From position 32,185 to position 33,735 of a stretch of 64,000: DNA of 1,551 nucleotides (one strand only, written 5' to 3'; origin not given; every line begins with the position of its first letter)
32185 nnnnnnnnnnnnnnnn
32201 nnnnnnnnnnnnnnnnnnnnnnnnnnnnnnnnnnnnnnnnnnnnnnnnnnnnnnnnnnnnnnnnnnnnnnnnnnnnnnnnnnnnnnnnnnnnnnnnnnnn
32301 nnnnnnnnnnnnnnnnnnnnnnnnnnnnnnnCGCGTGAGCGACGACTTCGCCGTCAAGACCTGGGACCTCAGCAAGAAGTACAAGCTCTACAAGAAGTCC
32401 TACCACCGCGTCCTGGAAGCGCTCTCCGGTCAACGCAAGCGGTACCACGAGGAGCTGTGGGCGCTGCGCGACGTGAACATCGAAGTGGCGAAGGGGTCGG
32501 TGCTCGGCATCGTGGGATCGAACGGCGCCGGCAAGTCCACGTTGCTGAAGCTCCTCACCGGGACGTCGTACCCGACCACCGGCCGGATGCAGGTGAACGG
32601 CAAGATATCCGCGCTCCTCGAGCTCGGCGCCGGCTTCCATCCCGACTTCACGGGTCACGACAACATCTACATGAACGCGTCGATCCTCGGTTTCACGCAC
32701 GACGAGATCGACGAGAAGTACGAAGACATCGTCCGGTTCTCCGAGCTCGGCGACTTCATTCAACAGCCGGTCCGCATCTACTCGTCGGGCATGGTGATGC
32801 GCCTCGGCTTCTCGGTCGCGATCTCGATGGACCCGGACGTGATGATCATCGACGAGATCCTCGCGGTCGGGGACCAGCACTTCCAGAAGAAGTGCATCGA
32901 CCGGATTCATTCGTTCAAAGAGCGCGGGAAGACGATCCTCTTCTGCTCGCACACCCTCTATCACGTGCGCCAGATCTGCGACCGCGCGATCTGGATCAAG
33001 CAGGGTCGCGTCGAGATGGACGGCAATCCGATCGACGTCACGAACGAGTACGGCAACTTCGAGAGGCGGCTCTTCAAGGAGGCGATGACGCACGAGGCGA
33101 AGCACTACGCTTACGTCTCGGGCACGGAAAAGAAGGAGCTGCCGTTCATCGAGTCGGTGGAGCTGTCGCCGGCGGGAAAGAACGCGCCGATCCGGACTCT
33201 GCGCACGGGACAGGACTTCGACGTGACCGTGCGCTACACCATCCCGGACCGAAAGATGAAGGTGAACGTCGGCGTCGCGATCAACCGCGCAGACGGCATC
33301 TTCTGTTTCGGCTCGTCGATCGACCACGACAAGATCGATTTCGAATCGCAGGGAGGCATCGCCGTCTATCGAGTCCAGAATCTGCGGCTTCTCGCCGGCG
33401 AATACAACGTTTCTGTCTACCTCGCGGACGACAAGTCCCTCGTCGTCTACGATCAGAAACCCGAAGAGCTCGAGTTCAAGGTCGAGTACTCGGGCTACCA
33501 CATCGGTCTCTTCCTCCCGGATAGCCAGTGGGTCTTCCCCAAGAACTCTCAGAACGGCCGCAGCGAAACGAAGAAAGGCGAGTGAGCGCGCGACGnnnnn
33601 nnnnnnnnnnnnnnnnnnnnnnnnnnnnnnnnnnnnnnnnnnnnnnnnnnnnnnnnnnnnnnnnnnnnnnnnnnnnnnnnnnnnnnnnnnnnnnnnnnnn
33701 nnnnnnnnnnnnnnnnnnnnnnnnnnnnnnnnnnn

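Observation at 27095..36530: ABC-transporter-dependent glycan cluster with a B12-radical SAM enzyme, Zn-ribbon SDR and methyltransferase-GT2 terminator-like fusion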

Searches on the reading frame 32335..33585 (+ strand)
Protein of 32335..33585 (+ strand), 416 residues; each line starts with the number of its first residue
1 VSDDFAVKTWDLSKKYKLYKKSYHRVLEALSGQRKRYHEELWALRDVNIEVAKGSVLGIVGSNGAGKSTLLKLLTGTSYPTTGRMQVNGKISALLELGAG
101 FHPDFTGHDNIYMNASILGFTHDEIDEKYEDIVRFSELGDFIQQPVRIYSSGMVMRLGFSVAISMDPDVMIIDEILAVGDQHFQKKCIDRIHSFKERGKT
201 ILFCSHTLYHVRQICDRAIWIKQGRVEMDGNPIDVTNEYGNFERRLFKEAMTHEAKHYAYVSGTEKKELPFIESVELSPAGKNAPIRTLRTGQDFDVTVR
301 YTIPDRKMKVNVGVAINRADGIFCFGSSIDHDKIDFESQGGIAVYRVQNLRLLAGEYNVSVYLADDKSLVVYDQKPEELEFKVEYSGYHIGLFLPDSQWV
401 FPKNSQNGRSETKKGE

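Call 5: search_protein_families(library=pfam, proteins=[window:32335-33585:+], max_evalue=0.01)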
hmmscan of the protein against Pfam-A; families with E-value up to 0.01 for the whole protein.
window:32335-33585:+ (416 aa): 5 families
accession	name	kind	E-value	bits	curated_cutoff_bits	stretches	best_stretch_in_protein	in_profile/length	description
PF00005.33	ABC_tran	-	4.8e-19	69.8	25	1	44-175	1-135/137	ABC transporter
PF14524.12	Wzt_C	-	1.8e-12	47.9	30.4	1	272-384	12-130/143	Wzt C-terminal domain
PF13476.12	AAA_23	-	8.8e-05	23.7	27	1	45-91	11-56/201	AAA domain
PF13304.12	AAA_21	-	0.0011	19.6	27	0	58-75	3-20/304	AAA domain, putative AbiEii toxin, Type IV TA system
PF13555.12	AAA_29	-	0.0047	17.1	27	1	48-72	16-44/61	P-loop containing region of AAA domain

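Call 6: search_protein_families(library=ncbifam, proteins=[window:32335-33585:+], max_evalue=0.001)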
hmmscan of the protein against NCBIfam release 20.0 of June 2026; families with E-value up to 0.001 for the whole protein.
window:32335-33585:+ (416 aa): 182 families (the best 25 are shown)
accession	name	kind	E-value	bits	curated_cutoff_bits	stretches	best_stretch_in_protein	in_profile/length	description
NF010065.0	PRK13545.1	equivalog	1.9e-68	231.5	538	1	5-248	3-243/549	teichoic acids export protein ATP-binding subunit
NF010066.0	PRK13546.1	equivalog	2.5e-66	223.8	320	1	6-258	4-252/264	teichoic acids export ABC transporter ATP-binding subunit TagH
NF050108.1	galactan_ABC_ATP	equivalog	4.3e-55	186.6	400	1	40-240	41-241/244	galactan export ABC transporter ATP-binding subunit Wzt/RfbE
TIGR01188.1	drrA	subfamily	4e-36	124.9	312.45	1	36-241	2-217/302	daunorubicin resistance ABC transporter, ATP-binding protein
NF010060.0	PRK13537.1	equivalog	7.5e-28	97.3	521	1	31-235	19-233/314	nodulation factor ABC transporter ATP-binding protein NodI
TIGR03740.1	galliderm_ABC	subfamily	2.1e-27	96.3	309.75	1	35-231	8-207/223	lantibiotic protection ABC transporter ATP-binding subunit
TIGR04521.1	ECF_ATPase_2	equivalog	2.8e-27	95.5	330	2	109-244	104-241/279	energy-coupling factor transporter ATPase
TIGR01166.1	cbiO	subfamily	8.8e-25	87.3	211.8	2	37-90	1-54/190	cobalt ABC transporter, ATP-binding protein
TIGR04520.1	ECF_ATPase_1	equivalog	1.1e-24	87.3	315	2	118-242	106-230/269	energy-coupling factor transporter ATPase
NF010059.0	PRK13536.1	equivalog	1.3e-24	86.6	549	1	24-238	40-264/342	nodulation factor ABC transporter ATP-binding protein NodI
TIGR01288.1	nodI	equivalog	5.8e-24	84.6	424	1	30-238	7-225/303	nodulation factor ABC transporter ATP-binding protein NodI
TIGR02673.1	FtsE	equivalog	5.8e-23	81.7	264.85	2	34-90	8-64/214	cell division ATP-binding protein FtsE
NF047568.1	PSM_export_PmtC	equivalog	2.4e-22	79.7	375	1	35-262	8-237/290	phenol-soluble modulin export ABC transporter ATP-binding protein PmtC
TIGR01186.1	proV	subfamily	3.9e-22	78.9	326.6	1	43-249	8-232/363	betaine/proline/choline family ABC transporter ATP-binding protein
NF010157.0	PRK13636.1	equivalog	3.2e-21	75.7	463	1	35-236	13-230/285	cobalt transporter ATP-binding subunit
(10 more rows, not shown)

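Call 62: search_solved_structures(query=window:32335-33585:+, max_evalue=0.00001)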
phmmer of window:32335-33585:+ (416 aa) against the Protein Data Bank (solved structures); distinct sequences matched with E-value up to 0.00001: 416 (the best 60 are shown).
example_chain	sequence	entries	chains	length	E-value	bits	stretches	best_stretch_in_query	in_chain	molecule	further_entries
8dku_A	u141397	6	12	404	7e-77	262.2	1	7-253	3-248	ABC transporter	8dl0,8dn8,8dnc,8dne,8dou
6amx_A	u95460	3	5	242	9.3e-77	261.8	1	8-241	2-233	ABC transporter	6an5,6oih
6m96_A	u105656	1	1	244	1.3e-76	261.3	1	7-241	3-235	ABC transporter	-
7k2t_A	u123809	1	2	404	1.8e-76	260.8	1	7-253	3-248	ABC transporter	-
6jbh_A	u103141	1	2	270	6e-64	219.6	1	6-254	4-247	TarH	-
7dd0_A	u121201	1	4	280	4.3e-62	213.5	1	10-259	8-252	Teichoic acids export ATP-binding protein TagH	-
9cfl_B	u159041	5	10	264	8.5e-59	202.6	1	7-255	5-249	Teichoic acids export ATP-binding protein TagH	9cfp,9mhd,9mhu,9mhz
9qfx_C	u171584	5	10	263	6.2e-47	163.6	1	32-241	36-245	ABC transporter ATP-binding protein | Probable o-antigen/lipopolysaccharide transport ATP-binding protein ABC transporter RfbE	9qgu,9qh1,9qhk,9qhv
9qhw_C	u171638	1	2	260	6.5e-47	163.5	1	32-241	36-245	ABC transporter ATP-binding protein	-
9qhj_C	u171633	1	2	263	1.6e-46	162.2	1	32-241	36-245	Probable o-antigen/lipopolysaccharide transport ATP-binding protein ABC transporter RfbE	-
9qhx_C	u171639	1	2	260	1.7e-46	162.1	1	32-241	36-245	ABC transporter ATP-binding protein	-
7w01_A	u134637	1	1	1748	1.8e-32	116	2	41-241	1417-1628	Phospholipid-transporting ATPase ABCA3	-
7w02_A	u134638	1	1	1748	1.2e-31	113.3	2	41-241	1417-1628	Phospholipid-transporting ATPase ABCA3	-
8tsi_A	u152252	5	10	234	1.8e-29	106.1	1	38-228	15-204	ABC transporter ATP-binding protein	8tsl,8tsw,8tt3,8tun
8tsh_A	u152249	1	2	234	4.7e-29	104.7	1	38-228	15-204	ABC transporter ATP-binding protein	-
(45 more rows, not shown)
